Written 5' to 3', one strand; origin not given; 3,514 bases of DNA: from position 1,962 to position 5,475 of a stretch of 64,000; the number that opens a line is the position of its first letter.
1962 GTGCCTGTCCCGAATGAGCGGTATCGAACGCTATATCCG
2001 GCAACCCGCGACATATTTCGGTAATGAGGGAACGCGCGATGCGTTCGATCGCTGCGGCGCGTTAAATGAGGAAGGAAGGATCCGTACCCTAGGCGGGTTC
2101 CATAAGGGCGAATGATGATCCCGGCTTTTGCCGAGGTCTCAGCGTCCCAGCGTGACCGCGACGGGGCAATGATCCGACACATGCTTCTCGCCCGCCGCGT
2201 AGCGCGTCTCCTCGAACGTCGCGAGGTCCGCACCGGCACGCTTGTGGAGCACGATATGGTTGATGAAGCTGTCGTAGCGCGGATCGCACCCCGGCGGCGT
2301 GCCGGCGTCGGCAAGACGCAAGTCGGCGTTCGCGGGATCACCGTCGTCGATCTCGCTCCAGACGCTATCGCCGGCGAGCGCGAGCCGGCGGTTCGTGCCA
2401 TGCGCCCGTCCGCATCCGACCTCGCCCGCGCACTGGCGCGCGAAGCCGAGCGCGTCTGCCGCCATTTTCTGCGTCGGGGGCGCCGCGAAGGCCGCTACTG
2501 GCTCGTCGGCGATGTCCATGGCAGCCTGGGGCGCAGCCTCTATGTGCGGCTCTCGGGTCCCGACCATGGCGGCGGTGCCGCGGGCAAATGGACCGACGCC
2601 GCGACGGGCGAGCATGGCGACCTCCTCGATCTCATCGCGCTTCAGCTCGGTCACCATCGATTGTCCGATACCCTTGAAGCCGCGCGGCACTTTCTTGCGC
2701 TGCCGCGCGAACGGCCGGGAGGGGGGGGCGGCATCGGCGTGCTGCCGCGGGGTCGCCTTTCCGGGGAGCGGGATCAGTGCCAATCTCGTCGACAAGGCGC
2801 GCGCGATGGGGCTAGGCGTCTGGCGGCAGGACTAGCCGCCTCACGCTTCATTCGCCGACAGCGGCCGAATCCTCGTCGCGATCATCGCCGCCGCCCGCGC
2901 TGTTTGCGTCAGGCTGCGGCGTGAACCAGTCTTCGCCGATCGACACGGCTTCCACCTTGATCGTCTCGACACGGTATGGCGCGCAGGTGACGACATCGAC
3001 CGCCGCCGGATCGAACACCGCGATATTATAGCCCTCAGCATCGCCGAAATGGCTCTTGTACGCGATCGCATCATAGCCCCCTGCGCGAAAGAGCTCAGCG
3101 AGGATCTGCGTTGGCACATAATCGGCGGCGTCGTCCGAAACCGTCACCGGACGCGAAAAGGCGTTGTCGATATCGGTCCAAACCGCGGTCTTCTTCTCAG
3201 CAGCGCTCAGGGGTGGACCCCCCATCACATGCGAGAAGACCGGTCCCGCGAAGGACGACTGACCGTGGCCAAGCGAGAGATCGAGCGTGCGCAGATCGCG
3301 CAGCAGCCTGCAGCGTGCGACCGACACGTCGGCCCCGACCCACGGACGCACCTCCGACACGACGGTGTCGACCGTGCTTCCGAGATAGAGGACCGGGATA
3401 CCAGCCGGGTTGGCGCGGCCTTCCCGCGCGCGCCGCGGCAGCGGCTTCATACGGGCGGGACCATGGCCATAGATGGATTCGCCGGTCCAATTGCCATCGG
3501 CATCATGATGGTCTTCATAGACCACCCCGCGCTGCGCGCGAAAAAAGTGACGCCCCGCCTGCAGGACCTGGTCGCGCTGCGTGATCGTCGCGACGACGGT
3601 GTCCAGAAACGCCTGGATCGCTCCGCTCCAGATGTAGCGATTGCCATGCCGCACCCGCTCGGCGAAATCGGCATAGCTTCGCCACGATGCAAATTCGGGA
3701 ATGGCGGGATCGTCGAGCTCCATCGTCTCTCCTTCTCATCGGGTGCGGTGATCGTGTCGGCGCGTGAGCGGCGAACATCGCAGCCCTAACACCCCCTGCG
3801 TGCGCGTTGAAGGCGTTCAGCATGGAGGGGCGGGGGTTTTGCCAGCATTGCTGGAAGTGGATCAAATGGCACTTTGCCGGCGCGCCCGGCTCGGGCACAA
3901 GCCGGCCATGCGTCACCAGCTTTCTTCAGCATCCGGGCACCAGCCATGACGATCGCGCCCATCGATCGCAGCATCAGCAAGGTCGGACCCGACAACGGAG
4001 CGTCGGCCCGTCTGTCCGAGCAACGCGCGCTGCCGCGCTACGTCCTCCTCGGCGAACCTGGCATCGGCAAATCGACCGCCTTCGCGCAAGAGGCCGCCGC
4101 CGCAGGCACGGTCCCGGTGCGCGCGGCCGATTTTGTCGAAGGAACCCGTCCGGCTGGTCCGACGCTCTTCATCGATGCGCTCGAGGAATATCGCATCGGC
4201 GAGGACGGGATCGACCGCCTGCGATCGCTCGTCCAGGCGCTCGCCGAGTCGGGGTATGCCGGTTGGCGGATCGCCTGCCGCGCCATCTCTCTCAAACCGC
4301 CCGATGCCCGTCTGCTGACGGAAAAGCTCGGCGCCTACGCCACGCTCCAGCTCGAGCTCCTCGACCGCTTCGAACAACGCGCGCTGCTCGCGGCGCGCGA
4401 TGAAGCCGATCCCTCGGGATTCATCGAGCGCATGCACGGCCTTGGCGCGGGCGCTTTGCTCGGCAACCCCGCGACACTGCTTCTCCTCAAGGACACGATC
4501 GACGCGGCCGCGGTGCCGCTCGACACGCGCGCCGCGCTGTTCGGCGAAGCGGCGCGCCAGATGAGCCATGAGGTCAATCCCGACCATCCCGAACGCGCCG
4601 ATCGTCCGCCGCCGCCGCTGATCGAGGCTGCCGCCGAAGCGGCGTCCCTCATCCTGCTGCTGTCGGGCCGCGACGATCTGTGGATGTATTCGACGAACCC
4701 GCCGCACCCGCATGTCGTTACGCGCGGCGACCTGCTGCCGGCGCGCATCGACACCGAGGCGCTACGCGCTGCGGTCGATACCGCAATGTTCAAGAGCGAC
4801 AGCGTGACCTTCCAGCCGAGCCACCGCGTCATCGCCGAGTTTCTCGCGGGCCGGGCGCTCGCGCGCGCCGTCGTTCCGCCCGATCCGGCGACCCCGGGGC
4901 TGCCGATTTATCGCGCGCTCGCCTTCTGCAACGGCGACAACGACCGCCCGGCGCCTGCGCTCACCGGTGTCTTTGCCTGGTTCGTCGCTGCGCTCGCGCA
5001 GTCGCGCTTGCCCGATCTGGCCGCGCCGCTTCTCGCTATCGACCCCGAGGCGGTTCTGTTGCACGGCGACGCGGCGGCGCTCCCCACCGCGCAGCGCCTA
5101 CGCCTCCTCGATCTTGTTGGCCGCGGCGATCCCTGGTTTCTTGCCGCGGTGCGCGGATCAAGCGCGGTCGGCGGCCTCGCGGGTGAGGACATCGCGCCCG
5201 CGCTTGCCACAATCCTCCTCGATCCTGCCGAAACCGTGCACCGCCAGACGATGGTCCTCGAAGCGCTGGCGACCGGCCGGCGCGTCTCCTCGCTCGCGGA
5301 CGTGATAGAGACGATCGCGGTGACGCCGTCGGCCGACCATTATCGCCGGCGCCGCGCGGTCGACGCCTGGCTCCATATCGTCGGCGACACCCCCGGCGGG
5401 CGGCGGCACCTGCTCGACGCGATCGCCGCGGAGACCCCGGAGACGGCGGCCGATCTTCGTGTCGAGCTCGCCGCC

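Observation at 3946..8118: Giant STAND/NACHT-like NTPase with the nuclease at the C-terminus: inverted Avs-like architecture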

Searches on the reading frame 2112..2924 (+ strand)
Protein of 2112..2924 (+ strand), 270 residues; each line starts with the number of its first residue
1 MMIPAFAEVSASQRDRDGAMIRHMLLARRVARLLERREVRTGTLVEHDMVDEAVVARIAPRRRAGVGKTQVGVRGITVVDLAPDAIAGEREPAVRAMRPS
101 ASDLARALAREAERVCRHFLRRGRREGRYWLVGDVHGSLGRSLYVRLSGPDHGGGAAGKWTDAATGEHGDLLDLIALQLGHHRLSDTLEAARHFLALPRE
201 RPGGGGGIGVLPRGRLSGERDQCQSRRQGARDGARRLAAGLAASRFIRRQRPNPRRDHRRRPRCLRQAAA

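Call 21: search_protein_families(library=pfam, proteins=[window:2112-2924:+], max_evalue=0.001)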
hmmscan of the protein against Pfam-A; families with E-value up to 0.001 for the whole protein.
window:2112-2924:+ (270 aa): 0 families

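Call 24: search_protein_families(library=ncbifam, proteins=[window:2112-2924:+], max_evalue=0.001)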
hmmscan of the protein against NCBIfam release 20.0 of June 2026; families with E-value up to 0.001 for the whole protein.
window:2112-2924:+ (270 aa): 1 family
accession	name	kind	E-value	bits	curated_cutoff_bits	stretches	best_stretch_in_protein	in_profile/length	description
NF005477.0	PRK07078.1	subfamily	5.2e-12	44.8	1014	1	102-190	20-103/759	hypothetical protein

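Call 43: search_protein_families(library=padloc, proteins=[window:2112-2924:+], max_evalue=0.001)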
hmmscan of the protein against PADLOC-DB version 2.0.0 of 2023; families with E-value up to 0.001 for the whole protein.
window:2112-2924:+ (270 aa): 0 families

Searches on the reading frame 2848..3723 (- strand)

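Call 21: search_protein_families(library=pfam, proteins=[window:2848-3723:-], max_evalue=0.001)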
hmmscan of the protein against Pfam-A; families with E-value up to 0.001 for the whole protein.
window:2848-3723:- (291 aa): 1 family
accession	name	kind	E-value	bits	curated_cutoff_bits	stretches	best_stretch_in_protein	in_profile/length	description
PF08808.17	RES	-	4.9e-19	69.3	23.2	1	95-246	18-147/157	RES domain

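Call 24: search_protein_families(library=ncbifam, proteins=[window:2848-3723:-], max_evalue=0.001)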
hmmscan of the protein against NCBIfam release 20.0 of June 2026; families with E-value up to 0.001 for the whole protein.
window:2848-3723:- (291 aa): 0 families

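Call 43: search_protein_families(library=padloc, proteins=[window:2848-3723:-], max_evalue=0.001)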
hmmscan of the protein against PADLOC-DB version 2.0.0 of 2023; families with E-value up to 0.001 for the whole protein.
window:2848-3723:- (291 aa): 0 families

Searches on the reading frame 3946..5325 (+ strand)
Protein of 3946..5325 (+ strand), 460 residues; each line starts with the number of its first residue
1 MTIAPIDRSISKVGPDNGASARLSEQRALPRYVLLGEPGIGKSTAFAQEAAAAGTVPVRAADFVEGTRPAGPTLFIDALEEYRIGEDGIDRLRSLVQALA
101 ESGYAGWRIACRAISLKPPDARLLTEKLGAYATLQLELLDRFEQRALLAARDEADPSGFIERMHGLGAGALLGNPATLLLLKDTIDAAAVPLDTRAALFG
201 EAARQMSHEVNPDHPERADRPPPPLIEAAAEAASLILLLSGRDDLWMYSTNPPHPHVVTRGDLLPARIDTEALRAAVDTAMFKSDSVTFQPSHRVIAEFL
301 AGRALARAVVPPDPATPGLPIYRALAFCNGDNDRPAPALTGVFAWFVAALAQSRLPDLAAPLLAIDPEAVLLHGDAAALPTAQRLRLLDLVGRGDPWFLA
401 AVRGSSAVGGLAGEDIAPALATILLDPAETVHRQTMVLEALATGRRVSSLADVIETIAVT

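Call 49: predict_structure(alignment_id=A3)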
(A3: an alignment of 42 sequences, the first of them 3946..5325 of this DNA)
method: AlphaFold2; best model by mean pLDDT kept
length: 460 residues; sequences in the alignment: 42
mean_pLDDT: 89.8   pTM: 0.85
mean pLDDT of the five models: 89.8, 88.5, 88.1, 87.9, 87.4
residues with pLDDT >= 90: 326; 70-90: 114; 50-70: 18; < 50: 2
segments of 3 or more residues with pLDDT < 50: none
pLDDT, mean of each block of 10 residues (from residue 1): 77 76 94 91 93 94 93 92 65 92 94 81 92 94 95 95 88 92 94 94 92 80 94 94 88 87 86 90 84 91 96 93 89 84 96 95 93 94 96 80 73 96 95 92 92 93
secondary structure, 60 per line:
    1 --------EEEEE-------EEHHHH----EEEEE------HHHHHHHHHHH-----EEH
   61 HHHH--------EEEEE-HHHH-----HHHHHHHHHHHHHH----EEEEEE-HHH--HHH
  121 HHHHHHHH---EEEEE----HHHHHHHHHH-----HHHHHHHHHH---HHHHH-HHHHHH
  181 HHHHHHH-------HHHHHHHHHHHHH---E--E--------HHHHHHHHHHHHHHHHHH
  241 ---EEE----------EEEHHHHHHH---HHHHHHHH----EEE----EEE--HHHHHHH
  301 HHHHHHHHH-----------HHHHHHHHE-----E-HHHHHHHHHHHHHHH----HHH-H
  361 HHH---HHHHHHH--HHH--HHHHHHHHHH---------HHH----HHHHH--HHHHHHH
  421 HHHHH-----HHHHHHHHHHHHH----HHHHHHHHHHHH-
elements in order: E9-13 H23-26 E31-35 H42-52 H60-64 E73-77 H79-82 H88-101 E106-111 H118-128 E132-136 H141-150 H156-165 H169-173 H175-187 H195-207 H223-240 E244-246 E257-259 H260-266 H270-277 E282-284 E289-291 H294-309 H321-328 H337-351 H360-363 H367-373 H381-390 H407-411 H414-425 H431-443 H448-459

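Call 52: fold_search(model_id=the predicted structure, library=pdb)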
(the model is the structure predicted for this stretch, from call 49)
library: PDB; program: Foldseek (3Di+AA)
matches with E <= 10: 899; with E <= 0.001: 53
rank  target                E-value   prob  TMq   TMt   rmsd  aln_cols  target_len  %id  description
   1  5irm_C                3.8e-08  1.00  0.37  0.26  12.1       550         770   12  Crystal structure of rabbit NOD2 in an ADP-bound state (Crystal form2) (released 2016-06-29)
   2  5irm_A                6.7e-08  1.00  0.38  0.26  11.8       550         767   12  Crystal structure of rabbit NOD2 in an ADP-bound state (Crystal form2) (released 2016-06-29)
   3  8ri2                  1.1e-07  1.00  0.39  0.38  10.8       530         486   12  Crystal structure of NLRP3 in complex with inhibitor NP3-562 (released 2024-01-17)
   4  4kxf_K                1.3e-07  1.00  0.37  0.22  13.2       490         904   13  Crystal structure of NLRC4 reveals its autoinhibition mechanism (released 2013-07-24)
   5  4kxf_L                2.0e-07  1.00  0.38  0.23  13.3       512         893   11  Crystal structure of NLRC4 reveals its autoinhibition mechanism (released 2013-07-24)
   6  8swk_A                2.1e-07  1.00  0.38  0.25  11.4       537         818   12  Cryo-EM structure of NLRP3 closed hexamer (released 2024-02-14)
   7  4kxf_P                2.2e-07  1.00  0.36  0.22  12.2       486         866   12  Crystal structure of NLRC4 reveals its autoinhibition mechanism (released 2013-07-24)
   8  8fw2_A                2.9e-07  1.00  0.41  0.24  10.8       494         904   12  Cryo-EM structure of full-length human NLRC4 inflammasome with C11 symmetry (released 2024-01-03)
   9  4kxf_D                3.1e-07  1.00  0.38  0.23  12.5       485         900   14  Crystal structure of NLRC4 reveals its autoinhibition mechanism (released 2013-07-24)
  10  4kxf_B                3.5e-07  1.00  0.39  0.23  13.4       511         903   12  Crystal structure of NLRC4 reveals its autoinhibition mechanism (released 2013-07-24)
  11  4kxf_N                4.8e-07  1.00  0.37  0.23  13.4       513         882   12  Crystal structure of NLRC4 reveals its autoinhibition mechanism (released 2013-07-24)
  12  7alv                  9.3e-07  1.00  0.38  0.37  11.7       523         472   11  Crystal Structure of NLRP3 NACHT domain in complex with a potent inhibitor (released 2021-10-20)
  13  4kxf_H                1.1e-06  1.00  0.38  0.23  12.4       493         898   12  Crystal structure of NLRC4 reveals its autoinhibition mechanism (released 2013-07-24)
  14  8etr                  1.2e-06  1.00  0.38  0.37  11.3       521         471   11  CryoEM Structure of NLRP3 NACHT domain in complex with G2394 (released 2022-11-02)
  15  8fvu_A                1.2e-06  1.00  0.42  0.18  11.5       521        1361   12  Cryo-EM structure of human Needle/NAIP/NLRC4 (R288A) (released 2024-01-03)
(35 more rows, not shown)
